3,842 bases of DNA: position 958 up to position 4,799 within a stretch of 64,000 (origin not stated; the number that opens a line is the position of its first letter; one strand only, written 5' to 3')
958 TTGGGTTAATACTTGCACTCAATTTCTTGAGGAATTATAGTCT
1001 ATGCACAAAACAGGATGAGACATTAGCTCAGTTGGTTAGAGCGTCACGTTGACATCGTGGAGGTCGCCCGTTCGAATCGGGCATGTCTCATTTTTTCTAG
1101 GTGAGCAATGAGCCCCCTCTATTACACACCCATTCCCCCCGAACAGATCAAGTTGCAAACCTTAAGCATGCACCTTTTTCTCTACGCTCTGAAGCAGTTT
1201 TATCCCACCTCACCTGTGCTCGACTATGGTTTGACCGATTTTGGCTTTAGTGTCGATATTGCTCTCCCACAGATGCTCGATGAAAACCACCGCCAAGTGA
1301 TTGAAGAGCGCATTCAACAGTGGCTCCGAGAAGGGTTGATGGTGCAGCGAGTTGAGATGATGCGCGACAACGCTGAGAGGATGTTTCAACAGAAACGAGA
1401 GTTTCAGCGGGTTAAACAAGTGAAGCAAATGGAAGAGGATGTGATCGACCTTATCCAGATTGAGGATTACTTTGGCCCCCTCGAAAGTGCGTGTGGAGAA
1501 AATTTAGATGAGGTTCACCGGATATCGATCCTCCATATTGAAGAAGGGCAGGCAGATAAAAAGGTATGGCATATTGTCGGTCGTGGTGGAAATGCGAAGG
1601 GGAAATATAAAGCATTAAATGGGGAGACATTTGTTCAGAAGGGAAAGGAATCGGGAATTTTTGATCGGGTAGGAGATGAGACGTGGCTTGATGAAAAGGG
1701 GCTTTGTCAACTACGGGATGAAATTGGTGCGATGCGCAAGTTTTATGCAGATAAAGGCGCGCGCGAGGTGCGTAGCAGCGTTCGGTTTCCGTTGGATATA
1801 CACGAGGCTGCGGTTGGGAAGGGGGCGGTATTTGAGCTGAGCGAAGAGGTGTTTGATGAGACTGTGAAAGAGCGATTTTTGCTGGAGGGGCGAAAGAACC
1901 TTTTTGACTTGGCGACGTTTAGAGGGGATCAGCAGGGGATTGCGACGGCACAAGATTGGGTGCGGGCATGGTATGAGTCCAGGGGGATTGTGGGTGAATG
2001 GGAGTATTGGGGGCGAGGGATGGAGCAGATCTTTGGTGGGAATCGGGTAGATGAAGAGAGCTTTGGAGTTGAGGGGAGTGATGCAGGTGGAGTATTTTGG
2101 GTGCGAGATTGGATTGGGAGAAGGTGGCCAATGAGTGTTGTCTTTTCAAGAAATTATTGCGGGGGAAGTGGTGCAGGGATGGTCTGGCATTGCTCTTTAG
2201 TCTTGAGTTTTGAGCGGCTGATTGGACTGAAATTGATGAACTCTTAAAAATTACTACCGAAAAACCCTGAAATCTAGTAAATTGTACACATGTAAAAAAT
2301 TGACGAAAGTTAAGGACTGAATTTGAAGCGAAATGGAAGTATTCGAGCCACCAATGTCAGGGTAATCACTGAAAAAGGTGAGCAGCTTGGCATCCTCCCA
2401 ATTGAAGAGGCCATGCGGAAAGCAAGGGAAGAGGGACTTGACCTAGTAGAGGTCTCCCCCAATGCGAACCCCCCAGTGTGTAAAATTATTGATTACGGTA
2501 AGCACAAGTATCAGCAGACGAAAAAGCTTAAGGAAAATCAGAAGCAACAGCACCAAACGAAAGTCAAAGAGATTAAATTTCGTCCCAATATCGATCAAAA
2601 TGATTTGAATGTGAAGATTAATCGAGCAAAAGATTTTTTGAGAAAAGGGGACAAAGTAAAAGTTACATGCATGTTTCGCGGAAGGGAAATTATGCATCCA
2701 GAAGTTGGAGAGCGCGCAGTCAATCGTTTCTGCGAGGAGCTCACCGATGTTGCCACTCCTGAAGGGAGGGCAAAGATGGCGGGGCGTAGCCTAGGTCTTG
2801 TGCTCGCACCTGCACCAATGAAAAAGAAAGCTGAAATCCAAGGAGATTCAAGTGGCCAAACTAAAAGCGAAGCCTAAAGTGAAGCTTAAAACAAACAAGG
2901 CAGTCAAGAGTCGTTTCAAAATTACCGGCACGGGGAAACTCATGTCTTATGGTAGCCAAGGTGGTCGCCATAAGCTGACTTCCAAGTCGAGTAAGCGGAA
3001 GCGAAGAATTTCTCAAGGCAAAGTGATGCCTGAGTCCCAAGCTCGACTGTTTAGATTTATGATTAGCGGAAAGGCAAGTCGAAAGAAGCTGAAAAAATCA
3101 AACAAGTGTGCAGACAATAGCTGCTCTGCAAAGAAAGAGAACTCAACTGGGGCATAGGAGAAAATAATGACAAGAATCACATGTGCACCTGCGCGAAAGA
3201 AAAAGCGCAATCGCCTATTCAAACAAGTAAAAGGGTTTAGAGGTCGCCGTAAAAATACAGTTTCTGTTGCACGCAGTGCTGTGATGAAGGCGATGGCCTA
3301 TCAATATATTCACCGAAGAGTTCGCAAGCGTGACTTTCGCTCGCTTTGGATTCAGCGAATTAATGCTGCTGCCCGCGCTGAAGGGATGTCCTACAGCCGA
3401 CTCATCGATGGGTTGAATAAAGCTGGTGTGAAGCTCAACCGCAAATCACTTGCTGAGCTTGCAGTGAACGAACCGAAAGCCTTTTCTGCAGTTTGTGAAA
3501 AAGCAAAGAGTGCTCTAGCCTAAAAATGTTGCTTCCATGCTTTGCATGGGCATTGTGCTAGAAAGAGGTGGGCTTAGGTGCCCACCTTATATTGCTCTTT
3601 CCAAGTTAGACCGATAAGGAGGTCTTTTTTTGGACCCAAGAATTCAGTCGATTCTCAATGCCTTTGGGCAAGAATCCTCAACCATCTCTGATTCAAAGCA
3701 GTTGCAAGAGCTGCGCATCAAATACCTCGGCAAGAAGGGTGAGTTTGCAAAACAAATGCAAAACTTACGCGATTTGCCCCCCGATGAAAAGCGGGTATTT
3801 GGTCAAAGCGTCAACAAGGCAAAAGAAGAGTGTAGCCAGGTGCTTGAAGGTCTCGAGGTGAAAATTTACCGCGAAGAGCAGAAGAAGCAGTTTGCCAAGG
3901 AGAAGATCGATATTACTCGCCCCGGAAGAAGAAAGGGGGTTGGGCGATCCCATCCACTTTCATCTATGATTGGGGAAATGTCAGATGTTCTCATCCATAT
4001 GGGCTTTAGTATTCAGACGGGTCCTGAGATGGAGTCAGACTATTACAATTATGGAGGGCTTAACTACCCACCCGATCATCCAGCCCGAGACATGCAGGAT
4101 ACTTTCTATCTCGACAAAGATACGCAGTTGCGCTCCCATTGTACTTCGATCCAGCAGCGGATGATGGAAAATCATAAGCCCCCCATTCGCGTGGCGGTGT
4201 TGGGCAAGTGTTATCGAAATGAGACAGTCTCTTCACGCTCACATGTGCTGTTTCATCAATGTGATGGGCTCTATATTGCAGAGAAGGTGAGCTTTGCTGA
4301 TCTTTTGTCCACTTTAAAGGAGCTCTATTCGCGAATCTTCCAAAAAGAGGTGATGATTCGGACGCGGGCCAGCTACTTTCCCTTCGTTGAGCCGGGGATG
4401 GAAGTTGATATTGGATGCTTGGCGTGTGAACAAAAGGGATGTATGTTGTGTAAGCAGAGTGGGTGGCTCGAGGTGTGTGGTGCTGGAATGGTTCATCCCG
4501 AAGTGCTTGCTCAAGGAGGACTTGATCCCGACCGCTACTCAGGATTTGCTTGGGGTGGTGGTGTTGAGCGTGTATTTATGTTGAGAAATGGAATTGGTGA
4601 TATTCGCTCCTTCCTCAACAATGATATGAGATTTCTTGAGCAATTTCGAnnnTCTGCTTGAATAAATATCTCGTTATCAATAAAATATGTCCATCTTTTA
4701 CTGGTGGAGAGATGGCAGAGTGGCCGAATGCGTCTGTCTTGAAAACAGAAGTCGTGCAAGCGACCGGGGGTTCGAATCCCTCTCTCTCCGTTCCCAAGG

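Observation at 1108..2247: Decayed threonyl-tRNA synthetase gene retained as an intact 379-codon ORF at the canonical thrS position upstream of infC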

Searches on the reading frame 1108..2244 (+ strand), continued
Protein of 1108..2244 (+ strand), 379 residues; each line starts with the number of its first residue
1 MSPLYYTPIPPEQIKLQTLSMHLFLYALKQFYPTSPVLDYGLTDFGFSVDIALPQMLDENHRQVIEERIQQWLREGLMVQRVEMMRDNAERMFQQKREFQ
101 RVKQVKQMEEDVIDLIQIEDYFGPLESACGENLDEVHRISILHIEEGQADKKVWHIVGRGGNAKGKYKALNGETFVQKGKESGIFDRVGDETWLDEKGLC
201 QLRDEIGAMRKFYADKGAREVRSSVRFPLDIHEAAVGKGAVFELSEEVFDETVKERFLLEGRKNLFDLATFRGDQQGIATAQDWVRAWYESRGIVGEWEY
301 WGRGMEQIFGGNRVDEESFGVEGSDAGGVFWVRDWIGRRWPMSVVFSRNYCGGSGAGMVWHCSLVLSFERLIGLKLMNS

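Call 76: list_cluster_members(proteins=[P0273, P0250, P0265, P0045])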
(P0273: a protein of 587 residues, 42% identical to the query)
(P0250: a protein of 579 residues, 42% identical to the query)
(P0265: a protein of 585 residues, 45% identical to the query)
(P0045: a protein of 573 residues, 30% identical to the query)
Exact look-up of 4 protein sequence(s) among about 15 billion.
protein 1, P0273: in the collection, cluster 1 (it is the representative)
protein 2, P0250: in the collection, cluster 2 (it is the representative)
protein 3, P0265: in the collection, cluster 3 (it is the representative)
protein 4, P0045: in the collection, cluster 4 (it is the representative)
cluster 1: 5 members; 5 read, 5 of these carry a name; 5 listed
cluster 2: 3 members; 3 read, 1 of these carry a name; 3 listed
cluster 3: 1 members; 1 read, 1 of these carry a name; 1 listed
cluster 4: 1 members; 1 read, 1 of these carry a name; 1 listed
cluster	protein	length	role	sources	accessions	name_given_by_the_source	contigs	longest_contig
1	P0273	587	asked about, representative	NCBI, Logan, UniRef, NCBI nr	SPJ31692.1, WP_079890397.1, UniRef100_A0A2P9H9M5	His/Gly/Thr/Pro-type tRNA ligase C-terminal domain-containing protein [Candidatus ... | Anticodon-binding domain-containing protein n=1 Tax=Protochlamydia amoebophila (strain ...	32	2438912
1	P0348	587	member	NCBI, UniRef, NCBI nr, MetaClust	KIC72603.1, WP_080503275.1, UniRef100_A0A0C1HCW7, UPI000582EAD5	His/Gly/Thr/Pro-type tRNA ligase C-terminal domain-containing protein [Candidatus ... | Putative threonine-tRNA ligase n=1 Tax=Candidatus Protochlamydia amoebophila TaxID=362787 ... | status=active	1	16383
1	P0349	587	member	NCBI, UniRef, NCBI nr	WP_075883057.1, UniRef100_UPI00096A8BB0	His/Gly/Thr/Pro-type tRNA ligase C-terminal domain-containing protein [Candidatus ... | His/Gly/Thr/Pro-type tRNA ligase C-terminal domain-containing protein n=1 Tax=Candidatus ...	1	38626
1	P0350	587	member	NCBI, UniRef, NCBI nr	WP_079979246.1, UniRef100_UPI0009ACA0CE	His/Gly/Thr/Pro-type tRNA ligase C-terminal domain-containing protein [Candidatus ... | His/Gly/Thr/Pro-type tRNA ligase C-terminal domain-containing protein n=1 Tax=Candidatus ...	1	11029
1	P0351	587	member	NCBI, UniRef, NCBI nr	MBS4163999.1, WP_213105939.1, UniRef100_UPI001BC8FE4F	Uncharacterized protein PRO82_001309 [Candidatus Protochlamydia amoebophila] | His/Gly/Thr/Pro-type tRNA ligase C-terminal domain-containing protein n=1 Tax=Candidatus ... | His/Gly/Thr/Pro-type tRNA ligase C-terminal domain-containing protein [Candidatus ...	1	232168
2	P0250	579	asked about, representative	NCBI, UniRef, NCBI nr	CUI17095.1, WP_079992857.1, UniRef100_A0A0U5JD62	putative threonine-tRNA ligase [Candidatus Protochlamydia naegleriophila] | Putative threonine-tRNA ligase n=1 Tax=Candidatus Protochlamydia naegleriophila ... | His/Gly/Thr/Pro-type tRNA ligase C-terminal domain-containing protein [Candidatus ...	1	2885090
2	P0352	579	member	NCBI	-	-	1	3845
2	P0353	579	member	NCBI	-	-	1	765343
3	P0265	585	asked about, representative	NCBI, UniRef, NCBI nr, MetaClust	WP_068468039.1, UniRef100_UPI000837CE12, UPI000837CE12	His/Gly/Thr/Pro-type tRNA ligase C-terminal domain-containing protein [Candidatus ... | His/Gly/Thr/Pro-type tRNA ligase C-terminal domain-containing protein n=1 Tax=Candidatus ... | status=active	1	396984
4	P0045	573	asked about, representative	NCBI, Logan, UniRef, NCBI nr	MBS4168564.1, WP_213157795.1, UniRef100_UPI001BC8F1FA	His/Gly/Thr/Pro-type tRNA ligase C-terminal domain-containing protein [Parachlamydia sp. ... | His/Gly/Thr/Pro-type tRNA ligase C-terminal domain-containing protein n=1 ...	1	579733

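Call 90: search_protein_families(library=ncbifam, proteins=[P0273, P0250, P0045, P0005, P0326, P0344], max_evalue=0.00001)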
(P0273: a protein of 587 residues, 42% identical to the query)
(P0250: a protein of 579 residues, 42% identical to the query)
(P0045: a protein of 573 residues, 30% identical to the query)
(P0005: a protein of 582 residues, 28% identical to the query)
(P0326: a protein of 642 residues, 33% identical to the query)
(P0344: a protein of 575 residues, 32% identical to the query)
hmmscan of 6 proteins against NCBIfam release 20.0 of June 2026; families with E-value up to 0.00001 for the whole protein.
P0273 (587 aa): 5 families
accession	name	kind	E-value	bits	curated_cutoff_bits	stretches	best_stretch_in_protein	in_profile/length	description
TIGR00418.1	thrS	equivalog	2e-78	264.7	383.65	1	14-571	1-565/565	threonine--tRNA ligase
NF003068.0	PRK03991.1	equivalog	1.3e-24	86.6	484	1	435-571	448-592/613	threonine--tRNA ligase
NF011500.0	PRK14938.1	equivalog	1.3e-16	60.5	362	1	468-569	266-365/387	Ser-tRNA(Thr) hydrolase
TIGR00442.1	hisS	equivalog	3.9e-09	36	286.75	1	456-552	306-399/406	histidine--tRNA ligase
NF009085.0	PRK12420.1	equivalog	3.2e-07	30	540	1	480-563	342-422/426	histidine--tRNA ligase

P0250 (579 aa): 5 families
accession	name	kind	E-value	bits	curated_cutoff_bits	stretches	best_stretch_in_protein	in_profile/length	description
TIGR00418.1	thrS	equivalog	1e-80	272.3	383.65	1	15-571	2-565/565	threonine--tRNA ligase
NF003068.0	PRK03991.1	equivalog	3.5e-27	95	484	1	183-572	197-593/613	threonine--tRNA ligase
NF011500.0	PRK14938.1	equivalog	1.8e-15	56.9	362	1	468-569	265-365/387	Ser-tRNA(Thr) hydrolase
TIGR00442.1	hisS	equivalog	2.4e-09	36.6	286.75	1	457-557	306-403/406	histidine--tRNA ligase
NF009085.0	PRK12420.1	equivalog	2.9e-08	33.5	540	1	480-563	341-422/426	histidine--tRNA ligase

P0045 (573 aa): 5 families
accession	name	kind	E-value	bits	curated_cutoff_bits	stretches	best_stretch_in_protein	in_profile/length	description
TIGR00418.1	thrS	equivalog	5.2e-87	293.1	383.65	1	12-561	4-564/565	threonine--tRNA ligase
NF003068.0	PRK03991.1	equivalog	4.8e-34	117.7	484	1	173-561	192-591/613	threonine--tRNA ligase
NF011500.0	PRK14938.1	equivalog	1.2e-14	54.2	362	1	456-560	262-365/387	Ser-tRNA(Thr) hydrolase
TIGR00408.1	proS_fam_I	equivalog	1.1e-08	34.4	437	1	441-559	251-378/475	proline--tRNA ligase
TIGR00442.1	hisS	equivalog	2e-06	27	286.75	1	448-545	306-401/406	histidine--tRNA ligase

P0005 (582 aa): 7 families
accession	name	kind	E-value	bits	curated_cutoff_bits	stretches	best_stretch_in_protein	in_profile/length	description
TIGR00418.1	thrS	equivalog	8.2e-108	361.7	383.65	1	8-568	1-564/565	threonine--tRNA ligase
NF003068.0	PRK03991.1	equivalog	3.3e-35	121.5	484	1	402-572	418-595/613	threonine--tRNA ligase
TIGR00408.1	proS_fam_I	equivalog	6.1e-15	55.1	437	1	428-570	234-382/475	proline--tRNA ligase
NF011500.0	PRK14938.1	equivalog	8.5e-14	51.3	362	1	468-549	267-348/387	Ser-tRNA(Thr) hydrolase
NF006625.0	PRK09194.1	equivalog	1.7e-07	30.5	558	1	468-548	460-542/559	proline--tRNA ligase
NF008979.1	PRK12325.1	exception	1.9e-07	30.3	550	0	469-551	338-423/437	proline--tRNA ligase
NF002436.0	PRK01584.1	equivalog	2.1e-06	26.5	529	1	29-136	478-579/595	alanine--tRNA ligase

P0326 (642 aa): 14 families
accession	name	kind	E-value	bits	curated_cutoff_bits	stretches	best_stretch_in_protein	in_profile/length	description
TIGR00418.1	thrS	equivalog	8.3e-235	781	383.65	1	78-637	1-564/565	threonine--tRNA ligase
NF003068.0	PRK03991.1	equivalog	2.2e-67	227.8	484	1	240-638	191-592/613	threonine--tRNA ligase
NF006625.0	PRK09194.1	equivalog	6.6e-25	88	558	2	263-401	34-171/559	proline--tRNA ligase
NF008979.1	PRK12325.1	exception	1.1e-20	74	550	2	265-404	36-174/437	proline--tRNA ligase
TIGR00409.1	proS_fam_II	equivalog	2.6e-20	72.8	306.7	2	264-408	35-178/568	proline--tRNA ligase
TIGR00408.1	proS_fam_I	equivalog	1.2e-18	67.3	437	1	485-638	220-381/475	proline--tRNA ligase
TIGR00442.1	hisS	equivalog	7.2e-18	64.7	286.75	2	545-618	324-397/406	histidine--tRNA ligase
NF011500.0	PRK14938.1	equivalog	2.4e-14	53.1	362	1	536-636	265-365/387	Ser-tRNA(Thr) hydrolase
TIGR00389.1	glyS_dimeric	equivalog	2.7e-12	46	243.3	0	539-637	465-564/565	glycine--tRNA ligase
NF003211.1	PRK04173.1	equivalog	9.1e-11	41.3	312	0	352-429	183-259/454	glycine--tRNA ligase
NF002436.0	PRK01584.1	equivalog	1.9e-09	36.6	529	1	79-202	457-575/595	alanine--tRNA ligase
TIGR00344.1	alaS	equivalog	5.3e-09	34.9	457.05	1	78-207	556-680/847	alanine--tRNA ligase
TIGR02367.1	PylS_Cterm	equivalog_domain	7e-07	28.8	178.15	0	332-424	79-164/242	pyrrolysine--tRNA(Pyl) ligase large subunit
NF040865.1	a_tRNA_ed_AlaXM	equivalog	6.1e-06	26.1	300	1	79-205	98-219/234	alanyl-tRNA editing protein AlaXM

P0344 (575 aa): 15 families
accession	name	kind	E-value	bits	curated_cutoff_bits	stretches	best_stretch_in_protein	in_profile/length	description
TIGR00418.1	thrS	equivalog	2.3e-213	710.2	383.65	1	10-570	1-564/565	threonine--tRNA ligase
NF003068.0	PRK03991.1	equivalog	9.2e-62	209.2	484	1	174-572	192-593/613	threonine--tRNA ligase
NF006625.0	PRK09194.1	equivalog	3.4e-19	69.2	558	2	196-324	34-161/559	proline--tRNA ligase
NF011500.0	PRK14938.1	equivalog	1.5e-17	63.7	362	1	469-572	265-370/387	Ser-tRNA(Thr) hydrolase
TIGR00442.1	hisS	equivalog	1.1e-16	60.9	286.75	1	478-554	324-400/406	histidine--tRNA ligase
NF008979.1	PRK12325.1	exception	1.6e-14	53.6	550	1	199-325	37-162/437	proline--tRNA ligase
TIGR00389.1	glyS_dimeric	equivalog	2.9e-12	45.9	243.3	0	472-569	465-563/565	glycine--tRNA ligase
NF003211.1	PRK04173.1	equivalog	9.1e-12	44.6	312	0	472-554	358-441/454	glycine--tRNA ligase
TIGR00409.1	proS_fam_II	equivalog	3.1e-11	42.8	306.7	0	196-324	34-161/568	proline--tRNA ligase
TIGR00408.1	proS_fam_I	equivalog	3.4e-11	42.8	437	0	200-342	29-176/475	proline--tRNA ligase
TIGR00344.1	alaS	equivalog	6.7e-11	41.2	457.05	1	10-138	556-678/847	alanine--tRNA ligase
NF040865.1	a_tRNA_ed_AlaXM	equivalog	5.9e-09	36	300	1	11-138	98-219/234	alanyl-tRNA editing protein AlaXM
TIGR03683.1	A-tRNA_syn_arch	equivalog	1.3e-08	33.6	744.7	1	9-138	595-720/902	alanine--tRNA ligase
TIGR00414.1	serS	equivalog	2.2e-07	30.3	301.65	1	171-350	132-314/418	serine--tRNA ligase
NF002436.0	PRK01584.1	equivalog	2.8e-07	29.4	529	1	7-135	452-575/595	alanine--tRNA ligase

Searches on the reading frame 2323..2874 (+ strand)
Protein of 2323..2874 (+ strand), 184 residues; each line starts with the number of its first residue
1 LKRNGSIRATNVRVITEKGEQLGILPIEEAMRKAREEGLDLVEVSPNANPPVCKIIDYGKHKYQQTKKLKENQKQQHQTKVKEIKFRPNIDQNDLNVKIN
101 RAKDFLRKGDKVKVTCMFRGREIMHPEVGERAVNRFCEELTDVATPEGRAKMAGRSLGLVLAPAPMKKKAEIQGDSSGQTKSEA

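Call 3: search_protein_families(library=pfam, proteins=[window:2323-2874:+], max_evalue=10)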
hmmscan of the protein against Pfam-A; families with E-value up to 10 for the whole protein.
window:2323-2874:+ (184 aa): 2 families
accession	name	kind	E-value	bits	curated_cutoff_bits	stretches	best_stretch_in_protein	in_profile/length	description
PF00707.27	IF3_C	-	2.4e-33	114.4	34.8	1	80-163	2-85/86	Translation initiation factor IF-3, C-terminal domain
PF05198.21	IF3_N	-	8.2e-33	112.8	26.9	1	4-72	2-70/70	Translation initiation factor IF-3, N-terminal domain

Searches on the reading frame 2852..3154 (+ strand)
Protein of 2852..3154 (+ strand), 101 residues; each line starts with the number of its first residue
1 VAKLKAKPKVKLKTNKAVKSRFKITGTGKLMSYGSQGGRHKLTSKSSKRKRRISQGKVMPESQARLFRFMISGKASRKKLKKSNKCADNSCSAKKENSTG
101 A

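Call 88: search_protein_families(library=pfam, proteins=[window:2852-3154:+], max_evalue=0.001)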
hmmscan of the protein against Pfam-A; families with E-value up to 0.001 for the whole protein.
window:2852-3154:+ (101 aa): 1 family
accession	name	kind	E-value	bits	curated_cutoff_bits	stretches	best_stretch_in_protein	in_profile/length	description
PF01632.24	Ribosomal_L35p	-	7e-16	58.9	28.9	1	11-70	2-60/61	Ribosomal protein L35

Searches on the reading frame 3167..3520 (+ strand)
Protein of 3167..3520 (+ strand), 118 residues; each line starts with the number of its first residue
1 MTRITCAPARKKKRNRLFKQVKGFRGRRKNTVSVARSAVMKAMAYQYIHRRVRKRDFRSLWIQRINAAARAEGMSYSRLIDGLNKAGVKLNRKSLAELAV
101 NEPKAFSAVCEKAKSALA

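Call 88: search_protein_families(library=pfam, proteins=[window:3167-3520:+], max_evalue=0.001)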
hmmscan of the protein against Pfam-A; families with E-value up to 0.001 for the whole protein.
window:3167-3520:+ (118 aa): 1 family
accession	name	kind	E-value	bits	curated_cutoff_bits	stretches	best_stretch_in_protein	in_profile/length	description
PF00453.23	Ribosomal_L20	-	2e-41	140.9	30.8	1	3-108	1-106/107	Ribosomal protein L20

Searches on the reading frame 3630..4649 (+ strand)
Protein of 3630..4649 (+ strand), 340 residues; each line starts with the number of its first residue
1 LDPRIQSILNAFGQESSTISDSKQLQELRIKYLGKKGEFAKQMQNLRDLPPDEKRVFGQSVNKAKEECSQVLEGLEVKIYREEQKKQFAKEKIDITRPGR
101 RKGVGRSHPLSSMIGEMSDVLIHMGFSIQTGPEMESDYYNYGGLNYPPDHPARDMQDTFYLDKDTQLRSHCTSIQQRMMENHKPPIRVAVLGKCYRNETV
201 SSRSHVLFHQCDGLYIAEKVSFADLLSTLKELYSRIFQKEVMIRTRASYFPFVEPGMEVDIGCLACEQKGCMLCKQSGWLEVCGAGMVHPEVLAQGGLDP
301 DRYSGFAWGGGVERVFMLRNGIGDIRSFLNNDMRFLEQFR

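Call 3: search_protein_families(library=pfam, proteins=[window:3630-4649:+], max_evalue=10)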
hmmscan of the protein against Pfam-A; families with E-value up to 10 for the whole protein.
window:3630-4649:+ (340 aa): 4 families
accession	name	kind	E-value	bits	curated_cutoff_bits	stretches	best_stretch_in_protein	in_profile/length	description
PF01409.25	tRNA-synt_2d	-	1.5e-83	280.5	19.8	1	92-339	1-246/246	tRNA synthetases class II core domain (F)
PF02912.23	Phe_tRNA-synt_N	-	2.8e-19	69.3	22.3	1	21-87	2-68/69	Aminoacyl tRNA synthetase class II, N-terminal domain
PF00587.30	tRNA-synt_2b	-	0.00019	22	29.3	1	164-241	15-95/179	tRNA synthetase class II core domain (G, H, P, S and T)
PF00152.25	tRNA-synt_2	-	0.024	14.1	25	1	187-239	93-143/308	tRNA synthetases class II (D, K and N)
